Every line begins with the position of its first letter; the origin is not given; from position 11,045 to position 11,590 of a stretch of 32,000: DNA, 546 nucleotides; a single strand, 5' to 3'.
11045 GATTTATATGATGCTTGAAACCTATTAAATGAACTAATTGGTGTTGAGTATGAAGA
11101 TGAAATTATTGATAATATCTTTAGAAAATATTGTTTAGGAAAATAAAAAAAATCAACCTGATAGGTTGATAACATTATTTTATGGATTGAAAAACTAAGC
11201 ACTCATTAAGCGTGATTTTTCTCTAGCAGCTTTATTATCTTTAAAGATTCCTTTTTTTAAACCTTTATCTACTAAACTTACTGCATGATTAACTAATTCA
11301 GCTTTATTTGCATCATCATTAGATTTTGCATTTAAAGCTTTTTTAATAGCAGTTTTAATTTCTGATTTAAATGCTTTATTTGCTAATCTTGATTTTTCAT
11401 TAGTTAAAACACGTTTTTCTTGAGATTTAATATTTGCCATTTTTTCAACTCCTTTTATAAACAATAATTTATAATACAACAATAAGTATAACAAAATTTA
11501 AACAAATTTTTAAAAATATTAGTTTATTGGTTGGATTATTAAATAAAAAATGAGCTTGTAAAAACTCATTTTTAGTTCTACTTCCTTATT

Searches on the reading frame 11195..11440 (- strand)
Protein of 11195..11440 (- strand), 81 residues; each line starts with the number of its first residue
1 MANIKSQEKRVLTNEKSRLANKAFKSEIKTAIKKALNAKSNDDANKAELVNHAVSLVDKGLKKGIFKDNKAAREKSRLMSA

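Call 68: find_encoding_contigs(protein=window:11195-11440:-, flank=10000, max_places=10)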
Protein window:11195-11440:- (81 aa): 23 contigs read that carry it; 10 places shown.
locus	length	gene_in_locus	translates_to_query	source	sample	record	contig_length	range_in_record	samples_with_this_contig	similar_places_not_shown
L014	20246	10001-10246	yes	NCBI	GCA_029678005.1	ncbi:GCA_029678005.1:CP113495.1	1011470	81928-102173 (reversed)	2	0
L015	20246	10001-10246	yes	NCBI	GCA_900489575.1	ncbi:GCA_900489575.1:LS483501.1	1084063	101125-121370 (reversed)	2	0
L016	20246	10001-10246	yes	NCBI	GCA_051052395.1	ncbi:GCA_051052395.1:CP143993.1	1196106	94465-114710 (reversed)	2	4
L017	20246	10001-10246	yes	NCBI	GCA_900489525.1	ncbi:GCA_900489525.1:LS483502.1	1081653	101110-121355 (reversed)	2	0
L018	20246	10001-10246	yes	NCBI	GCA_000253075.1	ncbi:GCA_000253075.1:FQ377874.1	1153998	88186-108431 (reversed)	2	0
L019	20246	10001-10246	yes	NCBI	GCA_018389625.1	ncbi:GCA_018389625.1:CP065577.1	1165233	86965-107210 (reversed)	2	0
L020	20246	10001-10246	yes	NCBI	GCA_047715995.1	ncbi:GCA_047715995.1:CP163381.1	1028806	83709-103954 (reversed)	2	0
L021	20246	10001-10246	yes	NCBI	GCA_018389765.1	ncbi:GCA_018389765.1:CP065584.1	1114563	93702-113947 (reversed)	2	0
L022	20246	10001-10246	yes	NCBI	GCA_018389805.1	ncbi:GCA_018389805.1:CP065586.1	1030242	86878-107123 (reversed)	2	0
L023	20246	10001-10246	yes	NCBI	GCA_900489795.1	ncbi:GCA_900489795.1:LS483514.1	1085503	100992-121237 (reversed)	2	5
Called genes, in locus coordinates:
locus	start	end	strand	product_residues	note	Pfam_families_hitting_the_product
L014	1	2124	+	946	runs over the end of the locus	PF00005:ABC_tran (faint), PF02463:SMC_N (faint), PF03193:RsgA_GTPase (faint), PF13173:AAA_14 (faint), PF13555:AAA_29 (faint), PF20720:nSTAND3 (faint), PF17760:UvrA_inter, PF17755:UvrA_DNA-bind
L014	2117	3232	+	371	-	PF08245:Mur_ligase_M (weak), PF02875:Mur_ligase_C (weak), PF27239:FOL3_C (weak)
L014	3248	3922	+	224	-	PF07155:ECF-ribofla_trS, PF12822:ECF_trnsprt (weak)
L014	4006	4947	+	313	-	PF02603:Hpr_kinase_N, PF27840:ScmC (weak), PF07475:Hpr_kinase_C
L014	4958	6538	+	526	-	PF01790:LGT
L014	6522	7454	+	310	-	PF00890:FAD_binding_2 (weak), PF01134:GIDA (faint), PF01266:DAO (faint), PF01946:Thi4 (weak), PF07992:Pyr_redox_2, PF12831:FAD_oxidored (weak), PF13738:Pyr_redox_3, PF00070:Pyr_redox, +1 more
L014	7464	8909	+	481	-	PF01790:LGT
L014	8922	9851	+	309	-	PF10298:WhiA_N, PF14527:LAGLIDADG_WhiA, PF02650:HTH_WhiA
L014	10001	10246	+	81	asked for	PF01649:Ribosomal_S20p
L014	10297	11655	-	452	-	PF10396:TrmE_N, PF12631:MnmE_helical, PF00350:Dynamin_N (faint), PF01926:MMR_HSR1, PF02421:FeoB_N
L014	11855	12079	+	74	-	PF09954:DUF2188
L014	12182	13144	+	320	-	PF00814:TsaD, PF02543:Carbam_trans_N (weak)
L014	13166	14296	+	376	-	PF02129:Peptidase_S15 (faint), PF00561:Abhydrolase_1, PF12146:Hydrolase_4 (faint), PF00326:Peptidase_S9 (faint), PF08840:BAAT_C (weak)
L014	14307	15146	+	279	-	PF00702:Hydrolase (faint), PF08282:Hydrolase_3, PF05116:S6PP (weak)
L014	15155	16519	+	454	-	PF01336:tRNA_anti-codon, PF00152:tRNA-synt_2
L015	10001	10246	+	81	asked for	PF01649:Ribosomal_S20p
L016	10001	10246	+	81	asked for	PF01649:Ribosomal_S20p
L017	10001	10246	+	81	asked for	PF01649:Ribosomal_S20p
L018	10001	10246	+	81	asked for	PF01649:Ribosomal_S20p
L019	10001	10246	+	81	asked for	PF01649:Ribosomal_S20p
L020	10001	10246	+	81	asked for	PF01649:Ribosomal_S20p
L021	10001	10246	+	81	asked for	PF01649:Ribosomal_S20p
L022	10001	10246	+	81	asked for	PF01649:Ribosomal_S20p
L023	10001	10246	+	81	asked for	PF01649:Ribosomal_S20p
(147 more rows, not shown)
